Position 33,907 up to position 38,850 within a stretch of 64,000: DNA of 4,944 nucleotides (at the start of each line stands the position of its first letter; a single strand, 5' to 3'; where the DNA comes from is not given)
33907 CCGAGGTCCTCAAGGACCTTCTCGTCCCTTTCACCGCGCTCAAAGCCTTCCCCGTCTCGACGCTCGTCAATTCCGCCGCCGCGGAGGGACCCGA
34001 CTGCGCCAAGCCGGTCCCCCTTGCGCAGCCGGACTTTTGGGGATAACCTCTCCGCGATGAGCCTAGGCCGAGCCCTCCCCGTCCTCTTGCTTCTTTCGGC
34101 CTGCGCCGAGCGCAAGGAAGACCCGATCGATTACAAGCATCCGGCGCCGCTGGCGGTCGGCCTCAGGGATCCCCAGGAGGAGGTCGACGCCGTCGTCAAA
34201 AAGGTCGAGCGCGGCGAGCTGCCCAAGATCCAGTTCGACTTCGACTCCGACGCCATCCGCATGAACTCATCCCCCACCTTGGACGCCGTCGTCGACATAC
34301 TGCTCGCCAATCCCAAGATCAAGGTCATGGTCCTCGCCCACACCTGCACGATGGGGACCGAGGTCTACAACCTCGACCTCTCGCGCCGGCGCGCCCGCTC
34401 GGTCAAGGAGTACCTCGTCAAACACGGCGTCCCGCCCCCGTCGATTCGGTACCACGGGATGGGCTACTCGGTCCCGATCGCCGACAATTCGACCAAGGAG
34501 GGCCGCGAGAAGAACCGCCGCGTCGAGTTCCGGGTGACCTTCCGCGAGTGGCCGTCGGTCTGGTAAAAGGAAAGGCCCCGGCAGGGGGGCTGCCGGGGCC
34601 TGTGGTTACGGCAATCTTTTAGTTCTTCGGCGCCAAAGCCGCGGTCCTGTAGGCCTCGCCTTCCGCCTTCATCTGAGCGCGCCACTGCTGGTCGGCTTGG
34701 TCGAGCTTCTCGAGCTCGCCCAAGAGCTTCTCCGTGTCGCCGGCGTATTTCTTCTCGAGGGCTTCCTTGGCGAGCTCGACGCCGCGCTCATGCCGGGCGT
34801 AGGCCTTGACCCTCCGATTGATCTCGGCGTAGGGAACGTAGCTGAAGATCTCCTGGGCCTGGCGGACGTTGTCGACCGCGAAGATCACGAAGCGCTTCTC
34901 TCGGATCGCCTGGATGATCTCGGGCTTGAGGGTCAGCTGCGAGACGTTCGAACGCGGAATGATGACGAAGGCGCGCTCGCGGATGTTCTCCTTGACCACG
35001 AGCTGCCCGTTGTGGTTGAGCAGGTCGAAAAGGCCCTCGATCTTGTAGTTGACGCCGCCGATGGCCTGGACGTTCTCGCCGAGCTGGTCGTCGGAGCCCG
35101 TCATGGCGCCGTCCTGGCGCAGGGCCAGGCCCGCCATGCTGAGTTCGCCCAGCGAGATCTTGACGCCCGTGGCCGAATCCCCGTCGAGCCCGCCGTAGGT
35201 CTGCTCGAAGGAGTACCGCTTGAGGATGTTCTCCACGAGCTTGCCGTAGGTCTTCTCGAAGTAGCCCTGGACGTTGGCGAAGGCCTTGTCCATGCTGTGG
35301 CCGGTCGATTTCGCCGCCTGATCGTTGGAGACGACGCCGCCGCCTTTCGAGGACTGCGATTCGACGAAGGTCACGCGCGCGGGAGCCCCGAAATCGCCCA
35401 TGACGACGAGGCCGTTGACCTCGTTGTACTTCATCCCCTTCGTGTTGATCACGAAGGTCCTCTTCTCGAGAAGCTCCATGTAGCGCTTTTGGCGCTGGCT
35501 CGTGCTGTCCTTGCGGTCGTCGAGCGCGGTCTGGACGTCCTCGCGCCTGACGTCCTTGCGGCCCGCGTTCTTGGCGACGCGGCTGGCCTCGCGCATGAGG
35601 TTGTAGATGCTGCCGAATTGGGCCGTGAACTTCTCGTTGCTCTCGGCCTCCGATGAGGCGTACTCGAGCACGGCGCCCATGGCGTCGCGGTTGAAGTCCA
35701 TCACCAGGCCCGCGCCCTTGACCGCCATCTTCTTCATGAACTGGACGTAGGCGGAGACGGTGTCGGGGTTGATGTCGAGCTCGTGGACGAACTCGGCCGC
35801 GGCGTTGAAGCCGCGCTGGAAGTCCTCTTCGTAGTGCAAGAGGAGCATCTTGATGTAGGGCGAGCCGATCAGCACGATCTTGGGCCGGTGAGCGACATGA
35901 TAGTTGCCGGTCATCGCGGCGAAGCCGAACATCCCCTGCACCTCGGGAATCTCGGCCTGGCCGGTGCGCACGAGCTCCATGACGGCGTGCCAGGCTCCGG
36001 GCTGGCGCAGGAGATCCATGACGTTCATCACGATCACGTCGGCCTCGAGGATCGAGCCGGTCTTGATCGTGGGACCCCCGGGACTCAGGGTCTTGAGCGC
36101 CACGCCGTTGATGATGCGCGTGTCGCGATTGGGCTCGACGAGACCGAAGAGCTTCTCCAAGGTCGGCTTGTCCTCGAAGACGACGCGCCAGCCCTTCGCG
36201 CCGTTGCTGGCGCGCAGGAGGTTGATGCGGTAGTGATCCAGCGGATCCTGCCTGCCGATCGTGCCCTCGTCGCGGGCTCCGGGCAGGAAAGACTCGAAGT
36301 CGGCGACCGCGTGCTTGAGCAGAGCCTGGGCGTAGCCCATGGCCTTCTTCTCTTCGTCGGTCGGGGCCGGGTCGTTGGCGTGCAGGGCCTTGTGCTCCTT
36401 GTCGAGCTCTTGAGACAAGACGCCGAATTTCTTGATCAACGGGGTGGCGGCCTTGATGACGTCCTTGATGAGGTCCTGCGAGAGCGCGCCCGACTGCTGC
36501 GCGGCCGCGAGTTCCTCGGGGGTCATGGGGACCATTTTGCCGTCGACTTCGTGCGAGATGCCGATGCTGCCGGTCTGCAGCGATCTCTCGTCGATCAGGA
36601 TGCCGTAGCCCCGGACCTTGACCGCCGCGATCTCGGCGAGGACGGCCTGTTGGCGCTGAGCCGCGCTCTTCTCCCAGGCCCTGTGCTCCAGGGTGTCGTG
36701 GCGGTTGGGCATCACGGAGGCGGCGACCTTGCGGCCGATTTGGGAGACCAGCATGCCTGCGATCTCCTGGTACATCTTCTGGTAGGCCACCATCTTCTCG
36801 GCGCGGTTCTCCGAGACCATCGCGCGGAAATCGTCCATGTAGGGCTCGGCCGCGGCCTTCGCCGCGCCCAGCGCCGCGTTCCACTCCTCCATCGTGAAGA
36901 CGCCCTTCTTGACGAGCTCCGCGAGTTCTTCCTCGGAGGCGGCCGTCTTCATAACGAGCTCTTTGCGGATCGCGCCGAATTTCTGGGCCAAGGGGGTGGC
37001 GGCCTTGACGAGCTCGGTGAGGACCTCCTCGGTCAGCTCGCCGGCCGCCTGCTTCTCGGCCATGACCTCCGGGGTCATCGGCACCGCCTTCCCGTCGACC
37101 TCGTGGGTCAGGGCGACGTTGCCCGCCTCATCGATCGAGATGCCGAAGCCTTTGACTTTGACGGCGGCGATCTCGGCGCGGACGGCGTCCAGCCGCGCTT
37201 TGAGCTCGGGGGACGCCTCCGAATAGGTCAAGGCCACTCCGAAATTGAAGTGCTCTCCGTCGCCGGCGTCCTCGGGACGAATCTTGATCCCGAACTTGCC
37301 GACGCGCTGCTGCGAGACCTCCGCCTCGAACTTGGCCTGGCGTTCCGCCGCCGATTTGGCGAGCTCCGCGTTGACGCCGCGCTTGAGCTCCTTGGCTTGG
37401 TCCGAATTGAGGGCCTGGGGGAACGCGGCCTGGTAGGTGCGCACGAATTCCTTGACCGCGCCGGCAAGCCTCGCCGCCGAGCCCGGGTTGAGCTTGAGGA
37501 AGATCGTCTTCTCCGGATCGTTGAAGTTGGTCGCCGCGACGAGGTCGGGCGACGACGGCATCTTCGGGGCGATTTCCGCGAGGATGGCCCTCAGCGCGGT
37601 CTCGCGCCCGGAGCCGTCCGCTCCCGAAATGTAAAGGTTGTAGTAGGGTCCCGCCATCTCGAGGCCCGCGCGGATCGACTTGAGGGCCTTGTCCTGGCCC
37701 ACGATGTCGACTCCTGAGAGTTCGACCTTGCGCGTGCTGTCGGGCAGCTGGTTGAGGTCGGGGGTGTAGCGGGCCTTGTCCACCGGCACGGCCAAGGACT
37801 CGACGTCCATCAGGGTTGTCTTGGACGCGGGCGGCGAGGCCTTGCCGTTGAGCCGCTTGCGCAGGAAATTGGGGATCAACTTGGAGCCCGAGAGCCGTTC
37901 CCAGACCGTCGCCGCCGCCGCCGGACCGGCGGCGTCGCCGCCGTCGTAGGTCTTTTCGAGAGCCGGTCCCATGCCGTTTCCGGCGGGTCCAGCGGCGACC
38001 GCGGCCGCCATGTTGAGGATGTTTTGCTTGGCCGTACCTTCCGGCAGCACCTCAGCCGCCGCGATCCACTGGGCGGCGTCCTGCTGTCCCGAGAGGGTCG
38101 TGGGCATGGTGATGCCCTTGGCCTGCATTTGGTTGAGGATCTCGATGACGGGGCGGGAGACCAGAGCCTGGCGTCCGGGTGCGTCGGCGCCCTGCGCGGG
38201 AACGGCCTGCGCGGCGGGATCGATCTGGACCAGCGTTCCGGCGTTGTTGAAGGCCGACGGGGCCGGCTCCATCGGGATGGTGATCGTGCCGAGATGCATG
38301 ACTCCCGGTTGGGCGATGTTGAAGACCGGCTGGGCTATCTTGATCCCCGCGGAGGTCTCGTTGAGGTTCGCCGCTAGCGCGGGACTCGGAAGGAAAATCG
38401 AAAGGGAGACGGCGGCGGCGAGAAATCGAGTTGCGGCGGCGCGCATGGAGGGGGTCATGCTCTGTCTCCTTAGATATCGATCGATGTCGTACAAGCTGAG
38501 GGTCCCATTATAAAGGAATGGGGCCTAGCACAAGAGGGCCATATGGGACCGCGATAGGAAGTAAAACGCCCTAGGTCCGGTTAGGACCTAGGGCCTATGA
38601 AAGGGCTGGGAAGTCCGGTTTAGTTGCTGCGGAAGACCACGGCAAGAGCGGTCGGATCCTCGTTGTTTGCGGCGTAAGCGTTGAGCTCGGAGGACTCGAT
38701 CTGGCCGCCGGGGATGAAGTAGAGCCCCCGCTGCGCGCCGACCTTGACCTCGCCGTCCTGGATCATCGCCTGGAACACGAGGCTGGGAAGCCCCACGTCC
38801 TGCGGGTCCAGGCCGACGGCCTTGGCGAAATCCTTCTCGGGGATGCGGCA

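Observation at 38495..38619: Palindromic GGNCC/CCTAGG-type motif family upstream of the Lon-like protease gene, shared with the FecR/ATP-grasp intergenic region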

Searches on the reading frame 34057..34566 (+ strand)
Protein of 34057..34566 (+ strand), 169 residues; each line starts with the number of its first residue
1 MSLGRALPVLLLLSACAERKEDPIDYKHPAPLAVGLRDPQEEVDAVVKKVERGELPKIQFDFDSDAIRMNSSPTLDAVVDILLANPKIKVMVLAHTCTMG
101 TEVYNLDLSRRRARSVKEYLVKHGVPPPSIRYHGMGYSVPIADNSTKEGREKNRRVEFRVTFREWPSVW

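Call 69: search_protein_families(library=pfam, proteins=[window:34057-34566:+], max_evalue=0.001)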
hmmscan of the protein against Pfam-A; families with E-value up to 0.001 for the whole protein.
window:34057-34566:+ (169 aa): 1 family
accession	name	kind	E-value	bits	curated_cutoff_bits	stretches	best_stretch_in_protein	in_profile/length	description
PF00691.25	OmpA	-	7.6e-22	77.9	27.2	1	60-154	2-98/98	OmpA family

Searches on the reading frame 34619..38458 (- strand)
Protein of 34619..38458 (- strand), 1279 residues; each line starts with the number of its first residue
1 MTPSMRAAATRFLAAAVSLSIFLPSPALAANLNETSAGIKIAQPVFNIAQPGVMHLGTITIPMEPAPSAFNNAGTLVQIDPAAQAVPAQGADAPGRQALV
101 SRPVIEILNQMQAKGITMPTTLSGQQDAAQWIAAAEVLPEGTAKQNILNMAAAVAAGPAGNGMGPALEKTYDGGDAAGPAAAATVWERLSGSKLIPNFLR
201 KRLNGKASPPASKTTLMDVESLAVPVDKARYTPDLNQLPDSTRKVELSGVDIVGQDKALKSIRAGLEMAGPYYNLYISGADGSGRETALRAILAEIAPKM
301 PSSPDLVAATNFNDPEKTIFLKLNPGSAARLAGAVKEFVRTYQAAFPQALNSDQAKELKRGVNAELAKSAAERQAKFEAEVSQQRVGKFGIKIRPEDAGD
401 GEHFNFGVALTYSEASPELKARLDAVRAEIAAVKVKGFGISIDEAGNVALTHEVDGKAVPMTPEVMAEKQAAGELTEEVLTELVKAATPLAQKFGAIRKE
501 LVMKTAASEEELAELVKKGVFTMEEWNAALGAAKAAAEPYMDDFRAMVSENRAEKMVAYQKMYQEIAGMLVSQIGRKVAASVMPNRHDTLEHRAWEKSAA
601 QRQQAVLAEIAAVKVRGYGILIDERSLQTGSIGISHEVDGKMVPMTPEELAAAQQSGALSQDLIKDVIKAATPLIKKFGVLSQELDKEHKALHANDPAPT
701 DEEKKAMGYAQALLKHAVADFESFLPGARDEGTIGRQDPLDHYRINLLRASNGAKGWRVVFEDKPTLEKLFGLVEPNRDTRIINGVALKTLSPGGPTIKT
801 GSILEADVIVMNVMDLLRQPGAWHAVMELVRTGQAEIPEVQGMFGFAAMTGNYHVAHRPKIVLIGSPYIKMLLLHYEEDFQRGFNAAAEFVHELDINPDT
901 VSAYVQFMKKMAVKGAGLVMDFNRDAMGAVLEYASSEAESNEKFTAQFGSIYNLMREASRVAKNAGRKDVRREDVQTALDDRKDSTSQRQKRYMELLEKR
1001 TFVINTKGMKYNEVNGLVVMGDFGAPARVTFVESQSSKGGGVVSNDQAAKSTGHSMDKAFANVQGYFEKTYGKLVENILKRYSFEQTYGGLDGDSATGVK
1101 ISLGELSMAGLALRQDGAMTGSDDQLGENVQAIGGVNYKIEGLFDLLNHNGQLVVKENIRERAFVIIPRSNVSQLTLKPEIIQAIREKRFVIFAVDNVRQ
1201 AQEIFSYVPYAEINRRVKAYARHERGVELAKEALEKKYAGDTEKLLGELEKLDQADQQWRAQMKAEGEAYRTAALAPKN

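Call 9: search_protein_families(library=pfam, proteins=[window:34619-38458:-])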
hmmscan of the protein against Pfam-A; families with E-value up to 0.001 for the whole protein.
window:34619-38458:- (1279 aa): 2 families
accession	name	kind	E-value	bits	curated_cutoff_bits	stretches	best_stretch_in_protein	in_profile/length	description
PF20436.4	LonB_AAA-LID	-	1.1e-16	61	22.4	1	922-983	2-63/65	Archaeal LonB, AAA+ ATPase LID domain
PF13654.12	AAA_32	-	4.4e-15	56.3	21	1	756-890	2-132/133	LonB-like, AAA domain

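Call 14: find_related_loci(query=window:34619-38458:-, collection=genome_contigs, flank=6000)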
Query window:34619-38458:- (1279 aa) in genome_contigs; peptide patterns used: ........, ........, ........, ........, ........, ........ (x = any residue, [..] = any of these).
124 stretches matched a pattern; 1 encode a relative of the query (tblastn E <= 1e-3); 1 distinct loci.
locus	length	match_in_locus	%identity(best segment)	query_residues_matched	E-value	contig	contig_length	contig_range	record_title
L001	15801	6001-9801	72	1-1271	0e+0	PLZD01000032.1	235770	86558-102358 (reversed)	MAG: Elusimicrobia bacterium isolate palsa_1176 73.20120700_P3D.185_contig_5912, whole genome shotgun sequence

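Call 21: find_related_loci(query=A1, collection=metagenome_contigs, flank=3000)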
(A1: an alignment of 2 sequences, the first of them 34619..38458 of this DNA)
Query A1 (1279 aa) in metagenome_contigs; peptide patterns used: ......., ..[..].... (x = any residue, [..] = any of these).
307 stretches matched a pattern; 1 encode a relative of the query (tblastn E <= 1e-3); 1 distinct loci.
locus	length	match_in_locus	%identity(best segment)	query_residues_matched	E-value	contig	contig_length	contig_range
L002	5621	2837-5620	67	2-1009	0e+0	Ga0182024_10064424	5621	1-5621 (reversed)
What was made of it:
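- Tried and rejected: One locus each (calls 14, 21).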

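Call 23: find_homologous_proteins(query=window:34619-38458:-, max_evalue=1e-30)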
Query window:34619-38458:- (1279 aa): 6 proteins with E <= 1e-30 among 8000 candidates.
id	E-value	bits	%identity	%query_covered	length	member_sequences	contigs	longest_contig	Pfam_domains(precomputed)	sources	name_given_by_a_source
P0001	0.0e+0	2804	100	100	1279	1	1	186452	PF13654.13,PF20436.5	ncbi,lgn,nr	ncbi:MAG: AAA family ATPase [Elusimicrobia bacterium]|nr:AAA family ATPase [Elusimicrobiota bacteriu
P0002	0.0e+0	2001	72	100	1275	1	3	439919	PF13654.13,PF20436.5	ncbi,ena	-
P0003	0.0e+0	1716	71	61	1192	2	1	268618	PF13654.13,PF20436.5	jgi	jgi:predicted ATP-dependent protease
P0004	0.0e+0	1678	59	99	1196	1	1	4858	PF13654.13,PF20436.5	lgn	-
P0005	4.6e-162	560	34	56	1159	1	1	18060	PF13654.13,PF20436.5,PF05362.20,PF20437.4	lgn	-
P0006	1.7e-153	531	38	49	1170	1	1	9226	PF13654.13,PF20436.5,PF05362.20,PF20437.4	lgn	-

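Call 24: find_encoding_contigs(protein=P0003, flank=10000, max_places=3)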
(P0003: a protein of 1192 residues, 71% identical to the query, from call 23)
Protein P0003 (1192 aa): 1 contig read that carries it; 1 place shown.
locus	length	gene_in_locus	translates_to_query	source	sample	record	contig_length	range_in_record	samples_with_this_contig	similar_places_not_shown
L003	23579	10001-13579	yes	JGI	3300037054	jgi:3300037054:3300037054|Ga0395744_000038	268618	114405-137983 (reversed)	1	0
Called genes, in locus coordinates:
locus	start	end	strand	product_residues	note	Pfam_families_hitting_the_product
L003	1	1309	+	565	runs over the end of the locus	-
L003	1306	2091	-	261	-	-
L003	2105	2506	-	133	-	-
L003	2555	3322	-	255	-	-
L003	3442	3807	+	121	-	-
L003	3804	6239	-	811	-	PF00070:Pyr_redox (faint), PF00890:FAD_binding_2, PF01266:DAO, PF07992:Pyr_redox_2 (faint), PF13450:NAD_binding_8 (faint), PF16350:FAO_M, PF01571:GCV_T, PF08669:GCV_T_C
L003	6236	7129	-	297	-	PF01636:APH, PF01633:Choline_kinase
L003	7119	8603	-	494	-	PF13520:AA_permease_2, PF00324:AA_permease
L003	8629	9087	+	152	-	PF00588:SpoU_methylase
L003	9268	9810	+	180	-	-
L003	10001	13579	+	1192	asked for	PF13654:AAA_32, PF20436:LonB_AAA-LID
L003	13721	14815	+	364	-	-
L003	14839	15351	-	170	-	PF00691:OmpA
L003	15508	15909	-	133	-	PF09969:DUF2203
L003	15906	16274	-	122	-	PF00472:RF-1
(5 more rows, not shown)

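Call 25: find_encoding_contigs(protein=P0004, flank=10000, max_places=3)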
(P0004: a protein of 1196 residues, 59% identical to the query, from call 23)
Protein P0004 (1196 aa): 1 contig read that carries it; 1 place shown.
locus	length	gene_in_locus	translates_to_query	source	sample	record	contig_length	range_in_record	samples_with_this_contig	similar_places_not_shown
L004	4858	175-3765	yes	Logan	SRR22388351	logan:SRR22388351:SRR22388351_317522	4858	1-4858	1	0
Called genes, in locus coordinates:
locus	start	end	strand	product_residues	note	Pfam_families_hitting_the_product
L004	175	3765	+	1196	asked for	PF13654:AAA_32, PF20436:LonB_AAA-LID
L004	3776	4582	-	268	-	PF03781:FGE-sulfatase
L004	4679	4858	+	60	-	?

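Call 31: find_encoding_contigs(protein=P0001, flank=10000, max_places=2)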
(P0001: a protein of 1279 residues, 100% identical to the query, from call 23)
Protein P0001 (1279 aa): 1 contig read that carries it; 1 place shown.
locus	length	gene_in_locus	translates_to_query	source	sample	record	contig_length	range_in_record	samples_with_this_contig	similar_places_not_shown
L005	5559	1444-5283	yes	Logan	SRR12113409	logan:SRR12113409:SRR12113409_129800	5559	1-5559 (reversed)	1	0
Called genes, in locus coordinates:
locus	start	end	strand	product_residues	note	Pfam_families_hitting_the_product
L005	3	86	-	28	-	?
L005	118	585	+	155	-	PF00588:SpoU_methylase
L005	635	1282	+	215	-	-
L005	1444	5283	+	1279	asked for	PF13654:AAA_32, PF20436:LonB_AAA-LID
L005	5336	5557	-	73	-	?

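Call 77: find_encoding_contigs(protein=P0005, flank=4000, max_places=1)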
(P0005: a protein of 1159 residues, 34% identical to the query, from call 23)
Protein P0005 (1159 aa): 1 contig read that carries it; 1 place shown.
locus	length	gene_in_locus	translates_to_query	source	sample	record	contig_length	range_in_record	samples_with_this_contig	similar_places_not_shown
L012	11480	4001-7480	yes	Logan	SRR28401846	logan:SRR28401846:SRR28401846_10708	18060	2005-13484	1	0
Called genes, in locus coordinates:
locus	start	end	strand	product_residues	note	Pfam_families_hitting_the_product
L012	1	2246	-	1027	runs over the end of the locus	PF18603:LAL_C2, PF07690:MFS_1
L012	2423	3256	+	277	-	PF00795:CN_hydrolase (weak)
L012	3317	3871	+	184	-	-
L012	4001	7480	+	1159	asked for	PF20437:LonC_helical (weak), PF13654:AAA_32, PF20436:LonB_AAA-LID, PF05362:Lon_C (weak)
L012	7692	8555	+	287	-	PF05971:Methyltransf_10, PF05175:MTS (weak)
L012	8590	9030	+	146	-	PF13560:HTH_31 (weak), PF01381:HTH_3 (weak)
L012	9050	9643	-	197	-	PF00691:OmpA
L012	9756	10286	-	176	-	-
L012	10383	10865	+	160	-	PF13432:TPR_16 (faint), PF07719:TPR_2 (faint), PF13424:TPR_12, PF00515:TPR_1 (weak)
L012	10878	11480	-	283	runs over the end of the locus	PF14559:TPR_19 (weak)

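Call 78: find_encoding_contigs(protein=P0006, flank=4000, max_places=1)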
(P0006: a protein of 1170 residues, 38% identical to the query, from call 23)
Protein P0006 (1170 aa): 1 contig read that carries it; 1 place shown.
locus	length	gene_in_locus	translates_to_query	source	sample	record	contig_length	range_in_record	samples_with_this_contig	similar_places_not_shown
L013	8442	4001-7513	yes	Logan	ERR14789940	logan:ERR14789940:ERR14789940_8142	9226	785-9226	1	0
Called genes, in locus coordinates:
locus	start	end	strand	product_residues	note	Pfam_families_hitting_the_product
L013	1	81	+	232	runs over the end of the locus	PF01464:SLT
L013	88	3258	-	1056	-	PF18603:LAL_C2, PF07690:MFS_1 (weak)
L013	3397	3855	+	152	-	PF00588:SpoU_methylase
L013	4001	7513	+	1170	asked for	PF20437:LonC_helical (weak), PF13654:AAA_32, PF20436:LonB_AAA-LID, PF05362:Lon_C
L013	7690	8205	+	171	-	PF00691:OmpA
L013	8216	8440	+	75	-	?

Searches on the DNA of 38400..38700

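Call 71: search_rna_families(source=window, start=38400, end=38700, threshold=evalue, max_evalue=1)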
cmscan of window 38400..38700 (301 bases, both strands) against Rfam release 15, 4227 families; matches with E-value up to 1: 0.
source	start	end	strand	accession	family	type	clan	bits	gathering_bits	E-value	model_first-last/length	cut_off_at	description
